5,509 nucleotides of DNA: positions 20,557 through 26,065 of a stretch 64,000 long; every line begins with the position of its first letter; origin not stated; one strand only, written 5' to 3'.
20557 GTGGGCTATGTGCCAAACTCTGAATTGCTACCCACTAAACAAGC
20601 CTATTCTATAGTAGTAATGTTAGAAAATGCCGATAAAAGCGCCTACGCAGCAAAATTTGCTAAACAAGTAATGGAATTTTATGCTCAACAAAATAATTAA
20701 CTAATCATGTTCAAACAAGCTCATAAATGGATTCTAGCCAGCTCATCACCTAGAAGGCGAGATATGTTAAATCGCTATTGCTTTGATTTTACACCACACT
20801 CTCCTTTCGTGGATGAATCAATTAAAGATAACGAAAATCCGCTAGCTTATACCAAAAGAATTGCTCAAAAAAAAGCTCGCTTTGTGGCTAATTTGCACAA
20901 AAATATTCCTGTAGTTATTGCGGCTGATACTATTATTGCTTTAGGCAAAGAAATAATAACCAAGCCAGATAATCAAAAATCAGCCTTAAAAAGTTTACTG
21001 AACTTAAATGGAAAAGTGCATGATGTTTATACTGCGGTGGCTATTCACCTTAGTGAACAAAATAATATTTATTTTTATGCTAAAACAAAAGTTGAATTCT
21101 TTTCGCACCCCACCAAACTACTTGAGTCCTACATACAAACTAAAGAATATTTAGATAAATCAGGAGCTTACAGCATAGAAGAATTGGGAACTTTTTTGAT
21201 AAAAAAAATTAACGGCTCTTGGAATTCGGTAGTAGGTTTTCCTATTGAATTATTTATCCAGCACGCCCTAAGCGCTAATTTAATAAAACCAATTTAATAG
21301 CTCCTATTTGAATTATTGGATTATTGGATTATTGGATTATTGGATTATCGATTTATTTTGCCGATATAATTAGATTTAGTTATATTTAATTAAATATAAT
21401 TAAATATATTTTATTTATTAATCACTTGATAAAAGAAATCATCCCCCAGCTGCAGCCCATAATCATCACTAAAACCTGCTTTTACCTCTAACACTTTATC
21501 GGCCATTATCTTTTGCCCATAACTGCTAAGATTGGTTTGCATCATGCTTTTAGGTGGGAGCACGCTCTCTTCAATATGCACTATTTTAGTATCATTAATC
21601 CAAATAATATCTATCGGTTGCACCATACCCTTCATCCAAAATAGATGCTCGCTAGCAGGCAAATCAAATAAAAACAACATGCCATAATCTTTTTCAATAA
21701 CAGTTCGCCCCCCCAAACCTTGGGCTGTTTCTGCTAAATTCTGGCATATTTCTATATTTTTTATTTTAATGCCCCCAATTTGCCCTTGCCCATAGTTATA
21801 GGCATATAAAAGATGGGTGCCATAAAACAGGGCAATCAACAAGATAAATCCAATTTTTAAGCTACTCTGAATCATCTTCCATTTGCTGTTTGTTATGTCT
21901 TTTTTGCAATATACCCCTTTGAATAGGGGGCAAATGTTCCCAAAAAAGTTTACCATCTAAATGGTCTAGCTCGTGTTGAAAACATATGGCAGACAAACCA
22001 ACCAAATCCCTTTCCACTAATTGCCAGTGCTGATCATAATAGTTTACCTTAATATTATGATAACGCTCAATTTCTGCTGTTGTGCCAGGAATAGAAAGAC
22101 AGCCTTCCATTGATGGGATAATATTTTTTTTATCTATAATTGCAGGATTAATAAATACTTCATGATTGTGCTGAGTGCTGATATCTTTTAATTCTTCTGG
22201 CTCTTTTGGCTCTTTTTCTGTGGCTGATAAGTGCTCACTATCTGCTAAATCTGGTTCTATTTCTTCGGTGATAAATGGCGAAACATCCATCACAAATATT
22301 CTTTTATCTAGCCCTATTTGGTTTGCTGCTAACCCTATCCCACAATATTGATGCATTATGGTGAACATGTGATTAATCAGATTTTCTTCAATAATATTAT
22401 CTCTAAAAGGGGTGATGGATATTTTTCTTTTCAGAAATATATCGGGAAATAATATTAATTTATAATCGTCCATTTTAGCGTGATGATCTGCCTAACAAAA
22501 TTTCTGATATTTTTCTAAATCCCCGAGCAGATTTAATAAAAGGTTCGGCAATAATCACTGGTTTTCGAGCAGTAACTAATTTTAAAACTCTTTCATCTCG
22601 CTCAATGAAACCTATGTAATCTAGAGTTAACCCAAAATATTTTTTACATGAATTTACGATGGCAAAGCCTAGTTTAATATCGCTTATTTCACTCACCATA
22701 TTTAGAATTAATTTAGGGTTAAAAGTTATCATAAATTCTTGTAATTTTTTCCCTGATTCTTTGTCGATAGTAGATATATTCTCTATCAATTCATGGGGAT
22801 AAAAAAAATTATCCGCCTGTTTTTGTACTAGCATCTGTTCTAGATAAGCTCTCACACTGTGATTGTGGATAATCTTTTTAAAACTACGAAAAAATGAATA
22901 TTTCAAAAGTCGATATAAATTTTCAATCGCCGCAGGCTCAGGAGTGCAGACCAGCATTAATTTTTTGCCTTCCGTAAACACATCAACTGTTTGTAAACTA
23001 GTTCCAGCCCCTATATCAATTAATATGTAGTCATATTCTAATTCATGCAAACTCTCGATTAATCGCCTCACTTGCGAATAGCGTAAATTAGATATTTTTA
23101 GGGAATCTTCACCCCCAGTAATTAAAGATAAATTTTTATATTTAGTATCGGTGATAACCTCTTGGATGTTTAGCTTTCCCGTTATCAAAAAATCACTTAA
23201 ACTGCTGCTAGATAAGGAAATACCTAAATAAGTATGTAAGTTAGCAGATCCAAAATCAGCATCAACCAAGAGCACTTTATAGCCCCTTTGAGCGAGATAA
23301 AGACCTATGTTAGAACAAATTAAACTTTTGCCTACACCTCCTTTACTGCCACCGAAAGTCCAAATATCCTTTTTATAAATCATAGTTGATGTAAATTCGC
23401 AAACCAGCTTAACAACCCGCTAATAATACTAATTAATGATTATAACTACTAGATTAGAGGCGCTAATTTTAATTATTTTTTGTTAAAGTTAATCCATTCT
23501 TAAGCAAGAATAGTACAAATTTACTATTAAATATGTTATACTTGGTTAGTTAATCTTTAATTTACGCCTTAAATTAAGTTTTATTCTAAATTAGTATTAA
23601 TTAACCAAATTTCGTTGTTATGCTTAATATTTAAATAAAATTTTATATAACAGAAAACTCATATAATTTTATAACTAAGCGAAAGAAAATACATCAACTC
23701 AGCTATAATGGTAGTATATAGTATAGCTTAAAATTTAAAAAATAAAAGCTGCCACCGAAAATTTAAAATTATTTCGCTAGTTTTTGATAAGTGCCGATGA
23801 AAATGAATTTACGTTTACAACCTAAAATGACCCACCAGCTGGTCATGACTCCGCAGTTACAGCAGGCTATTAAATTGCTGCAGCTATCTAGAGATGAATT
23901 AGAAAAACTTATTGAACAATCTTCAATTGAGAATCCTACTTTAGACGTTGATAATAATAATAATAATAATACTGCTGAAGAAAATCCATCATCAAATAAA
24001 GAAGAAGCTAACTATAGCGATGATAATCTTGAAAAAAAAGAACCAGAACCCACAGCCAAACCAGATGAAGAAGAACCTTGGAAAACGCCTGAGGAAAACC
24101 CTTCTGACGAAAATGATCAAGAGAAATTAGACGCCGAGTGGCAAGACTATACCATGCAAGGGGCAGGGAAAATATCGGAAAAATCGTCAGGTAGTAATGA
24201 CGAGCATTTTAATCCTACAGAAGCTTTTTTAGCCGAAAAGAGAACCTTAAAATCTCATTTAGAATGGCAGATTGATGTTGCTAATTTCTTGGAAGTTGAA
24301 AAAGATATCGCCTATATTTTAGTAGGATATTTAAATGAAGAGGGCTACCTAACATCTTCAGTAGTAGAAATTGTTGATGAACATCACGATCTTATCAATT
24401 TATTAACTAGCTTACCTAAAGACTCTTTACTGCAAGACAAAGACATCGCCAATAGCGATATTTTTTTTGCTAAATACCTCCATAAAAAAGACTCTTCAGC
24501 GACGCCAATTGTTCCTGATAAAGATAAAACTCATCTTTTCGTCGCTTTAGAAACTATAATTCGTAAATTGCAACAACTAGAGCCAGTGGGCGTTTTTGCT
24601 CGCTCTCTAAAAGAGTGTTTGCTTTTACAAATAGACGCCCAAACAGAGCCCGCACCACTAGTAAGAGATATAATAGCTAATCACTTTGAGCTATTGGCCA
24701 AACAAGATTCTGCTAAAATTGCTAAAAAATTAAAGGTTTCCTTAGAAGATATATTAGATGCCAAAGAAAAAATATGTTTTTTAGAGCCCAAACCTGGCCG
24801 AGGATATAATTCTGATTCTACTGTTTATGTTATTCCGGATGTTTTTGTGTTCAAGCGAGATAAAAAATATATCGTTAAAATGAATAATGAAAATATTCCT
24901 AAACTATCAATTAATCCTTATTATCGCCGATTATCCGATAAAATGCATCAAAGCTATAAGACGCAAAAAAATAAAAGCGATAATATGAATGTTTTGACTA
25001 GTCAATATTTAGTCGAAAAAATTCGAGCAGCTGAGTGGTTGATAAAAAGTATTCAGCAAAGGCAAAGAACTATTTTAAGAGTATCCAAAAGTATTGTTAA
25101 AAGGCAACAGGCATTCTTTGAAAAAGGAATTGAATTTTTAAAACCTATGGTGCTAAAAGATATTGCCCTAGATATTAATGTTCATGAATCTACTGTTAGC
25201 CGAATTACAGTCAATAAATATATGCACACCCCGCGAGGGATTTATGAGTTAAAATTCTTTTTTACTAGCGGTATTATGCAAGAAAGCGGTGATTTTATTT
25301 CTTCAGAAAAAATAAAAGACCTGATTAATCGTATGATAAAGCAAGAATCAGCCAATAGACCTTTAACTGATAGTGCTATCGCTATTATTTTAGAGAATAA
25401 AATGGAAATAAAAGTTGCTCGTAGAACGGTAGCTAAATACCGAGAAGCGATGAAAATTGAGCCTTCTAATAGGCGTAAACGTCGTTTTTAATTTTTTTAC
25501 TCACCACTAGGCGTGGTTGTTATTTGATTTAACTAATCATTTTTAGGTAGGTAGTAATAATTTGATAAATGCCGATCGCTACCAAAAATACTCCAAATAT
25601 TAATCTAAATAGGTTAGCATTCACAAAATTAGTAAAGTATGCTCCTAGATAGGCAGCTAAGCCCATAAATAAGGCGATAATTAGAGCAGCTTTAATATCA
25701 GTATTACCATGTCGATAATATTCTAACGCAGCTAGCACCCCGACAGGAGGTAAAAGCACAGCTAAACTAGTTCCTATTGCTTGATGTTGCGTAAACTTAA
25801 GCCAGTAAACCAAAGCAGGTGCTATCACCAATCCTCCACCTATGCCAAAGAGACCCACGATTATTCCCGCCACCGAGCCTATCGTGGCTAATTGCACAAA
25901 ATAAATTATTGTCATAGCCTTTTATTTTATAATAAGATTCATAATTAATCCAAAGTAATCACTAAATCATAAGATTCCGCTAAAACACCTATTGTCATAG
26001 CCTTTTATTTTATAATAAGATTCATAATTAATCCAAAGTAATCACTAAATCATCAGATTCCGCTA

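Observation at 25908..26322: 83-bp array fuses a TSUP start to the pyc C-terminus, creating four in-frame 17-aa micro-ORFs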

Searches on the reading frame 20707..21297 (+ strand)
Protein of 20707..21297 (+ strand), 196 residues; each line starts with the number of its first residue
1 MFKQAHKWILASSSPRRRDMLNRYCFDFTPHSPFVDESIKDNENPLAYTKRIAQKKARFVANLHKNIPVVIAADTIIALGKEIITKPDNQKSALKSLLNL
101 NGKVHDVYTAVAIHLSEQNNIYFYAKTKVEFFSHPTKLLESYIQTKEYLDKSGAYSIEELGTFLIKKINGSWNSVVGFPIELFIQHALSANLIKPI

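Call 52: search_protein_families(library=pfam, proteins=[window:20707-21297:+], max_evalue=0.001)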
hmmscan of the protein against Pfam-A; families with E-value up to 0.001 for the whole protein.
window:20707-21297:+ (196 aa): 1 family
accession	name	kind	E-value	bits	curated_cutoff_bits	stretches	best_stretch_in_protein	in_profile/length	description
PF02545.19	Maf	-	1.3e-45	155.8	27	1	8-185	2-182/187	Maf-like protein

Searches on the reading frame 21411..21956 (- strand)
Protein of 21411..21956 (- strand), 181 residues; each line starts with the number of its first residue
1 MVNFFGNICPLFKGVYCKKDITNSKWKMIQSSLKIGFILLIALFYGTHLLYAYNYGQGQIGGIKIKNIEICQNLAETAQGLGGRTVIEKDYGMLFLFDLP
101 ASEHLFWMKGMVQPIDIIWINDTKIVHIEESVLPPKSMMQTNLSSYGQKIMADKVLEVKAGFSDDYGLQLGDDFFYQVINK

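Call 52: search_protein_families(library=pfam, proteins=[window:21411-21956:-], max_evalue=0.001)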
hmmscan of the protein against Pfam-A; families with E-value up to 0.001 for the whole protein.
window:21411-21956:- (181 aa): 1 family
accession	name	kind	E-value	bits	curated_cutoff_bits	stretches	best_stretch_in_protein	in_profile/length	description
PF02643.20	DUF192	-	3.8e-21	75.5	27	1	67-173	2-93/96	Uncharacterized ACR, COG1430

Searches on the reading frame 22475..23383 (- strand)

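Call 52: search_protein_families(library=pfam, proteins=[window:22475-23383:-], max_evalue=0.001)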
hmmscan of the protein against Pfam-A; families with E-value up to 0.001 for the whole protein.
window:22475-23383:- (302 aa): 7 families
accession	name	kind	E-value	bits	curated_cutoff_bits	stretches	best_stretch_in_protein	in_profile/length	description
PF13614.12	AAA_31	-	1.2e-17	64.8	27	1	11-162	7-163/177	AAA domain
PF01656.29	CbiA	-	2.5e-12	47.3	25.4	1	11-266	4-115/125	CobQ/CobB/MinD/ParA nucleotide binding domain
PF10609.15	ParA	-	6.7e-12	45.8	27.1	1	12-159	10-156/246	NUBPL iron-transfer P-loop NTPase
PF02374.21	ArsA_ATPase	-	2e-06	27.7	24.3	1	9-43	4-38/305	Anion-transporting ATPase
PF06564.18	CBP_BcsQ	-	0.00014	21.9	21.3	0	9-42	5-38/234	Cellulose biosynthesis protein BcsQ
PF09140.17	MipZ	-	0.00024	20.9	20.7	1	10-124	5-107/262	ATPase MipZ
PF00142.24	Fer4_NifH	-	0.00096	19.1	25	0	14-54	8-48/271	4Fe-4S iron sulfur cluster binding proteins, NifH/frxC family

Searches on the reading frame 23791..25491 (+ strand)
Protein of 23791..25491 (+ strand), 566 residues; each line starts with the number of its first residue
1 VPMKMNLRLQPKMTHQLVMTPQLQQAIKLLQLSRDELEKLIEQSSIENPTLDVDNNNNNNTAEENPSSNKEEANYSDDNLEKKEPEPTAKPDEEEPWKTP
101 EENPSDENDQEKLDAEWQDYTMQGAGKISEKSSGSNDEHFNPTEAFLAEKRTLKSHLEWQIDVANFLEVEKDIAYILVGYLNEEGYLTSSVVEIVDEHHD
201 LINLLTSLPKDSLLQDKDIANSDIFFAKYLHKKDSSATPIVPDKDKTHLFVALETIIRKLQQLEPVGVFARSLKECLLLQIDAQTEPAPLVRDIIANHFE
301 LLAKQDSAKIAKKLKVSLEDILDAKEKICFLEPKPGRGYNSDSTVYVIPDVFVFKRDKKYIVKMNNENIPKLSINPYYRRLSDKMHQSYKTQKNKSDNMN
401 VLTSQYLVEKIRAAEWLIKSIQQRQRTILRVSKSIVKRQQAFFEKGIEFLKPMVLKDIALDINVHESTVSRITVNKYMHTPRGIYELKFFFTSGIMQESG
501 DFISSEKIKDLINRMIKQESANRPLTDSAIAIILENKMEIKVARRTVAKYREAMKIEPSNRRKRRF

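Call 39: find_related_loci(query=window:23791-25491:+, collection=metagenome_contigs, flank=5000)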
Query window:23791-25491:+ (566 aa) in metagenome_contigs; peptide patterns used: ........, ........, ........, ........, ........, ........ (x = any residue, [..] = any of these).
600 stretches matched a pattern, but none encodes a relative of the query by tblastn (E <= 1e-3).

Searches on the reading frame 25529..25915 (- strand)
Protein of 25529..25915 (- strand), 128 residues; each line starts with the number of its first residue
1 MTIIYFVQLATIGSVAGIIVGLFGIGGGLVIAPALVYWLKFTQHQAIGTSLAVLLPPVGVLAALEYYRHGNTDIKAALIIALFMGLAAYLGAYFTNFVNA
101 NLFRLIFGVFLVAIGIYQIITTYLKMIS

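Call 16: find_encoding_contigs(protein=window:25529-25915:-, flank=3000, max_places=10)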
Protein window:25529-25915:- (128 aa): 1 contig read that carries it; 1 place shown.
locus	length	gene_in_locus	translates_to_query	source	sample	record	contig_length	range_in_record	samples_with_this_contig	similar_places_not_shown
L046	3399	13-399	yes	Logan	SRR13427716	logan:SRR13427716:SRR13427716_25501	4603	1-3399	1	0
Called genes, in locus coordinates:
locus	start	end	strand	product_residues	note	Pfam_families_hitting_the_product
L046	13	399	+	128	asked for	PF01925:TauE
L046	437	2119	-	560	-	PF00309:Sigma54_AID, PF04963:Sigma54_CBD, PF04552:Sigma54_DBD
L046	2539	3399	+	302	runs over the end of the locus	PF01656:CbiA, PF02374:ArsA_ATPase (faint), PF10609:ParA, PF13614:AAA_31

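Call 52: search_protein_families(library=pfam, proteins=[window:25529-25915:-], max_evalue=0.001)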
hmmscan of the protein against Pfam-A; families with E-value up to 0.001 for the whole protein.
window:25529-25915:- (128 aa): 1 family
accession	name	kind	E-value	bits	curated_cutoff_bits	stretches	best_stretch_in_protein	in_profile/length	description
PF01925.25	TauE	-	7.5e-23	81.9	32.6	1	10-120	2-109/237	Sulfite exporter TauE/SafE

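Call 64: find_homologous_proteins(query=window:25529-25915:-, max_evalue=0.00001)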
Query window:25529-25915:- (128 aa): 770 proteins with E <= 0.00001 among 1115 candidates; the best 120 are listed.
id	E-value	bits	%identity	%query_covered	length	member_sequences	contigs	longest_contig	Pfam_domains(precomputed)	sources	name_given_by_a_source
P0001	1.0e-69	250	99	98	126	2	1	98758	PF01925.26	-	-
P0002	9.0e-35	138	60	89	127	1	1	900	PF01925.26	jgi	jgi:uncharacterized membrane protein YfcA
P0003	9.1e-35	138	60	83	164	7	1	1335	PF01925.26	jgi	jgi:uncharacterized membrane protein YfcA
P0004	1.2e-34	137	62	87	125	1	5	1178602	PF01925.26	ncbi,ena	ncbi:MAG: sulfite exporter TauE/SafE family protein [Pirellulaceae bacterium]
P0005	1.6e-34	137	61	84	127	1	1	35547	PF01925.26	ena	-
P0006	1.7e-34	137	55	90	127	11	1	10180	PF01925.26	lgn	-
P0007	2.6e-34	136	54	95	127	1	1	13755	PF01925.26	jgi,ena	-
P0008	2.8e-34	136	60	84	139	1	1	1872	PF01925.26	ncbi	-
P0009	2.9e-34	136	60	84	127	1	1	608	PF01925.26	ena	-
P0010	3.2e-34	136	60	83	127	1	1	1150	PF01925.26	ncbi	-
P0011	3.7e-34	136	56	88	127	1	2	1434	PF01925.26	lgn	-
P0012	4.5e-34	135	57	88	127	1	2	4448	PF01925.26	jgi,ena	-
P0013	5.7e-34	135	61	84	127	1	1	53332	PF01925.26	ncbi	ncbi:MAG: sulfite exporter TauE/SafE family protein [Candidatus Binatia bacterium]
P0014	6.3e-34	135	56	89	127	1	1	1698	PF01925.26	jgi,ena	-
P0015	6.6e-34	135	58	83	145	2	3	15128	PF01925.26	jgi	jgi:uncharacterized membrane protein YfcA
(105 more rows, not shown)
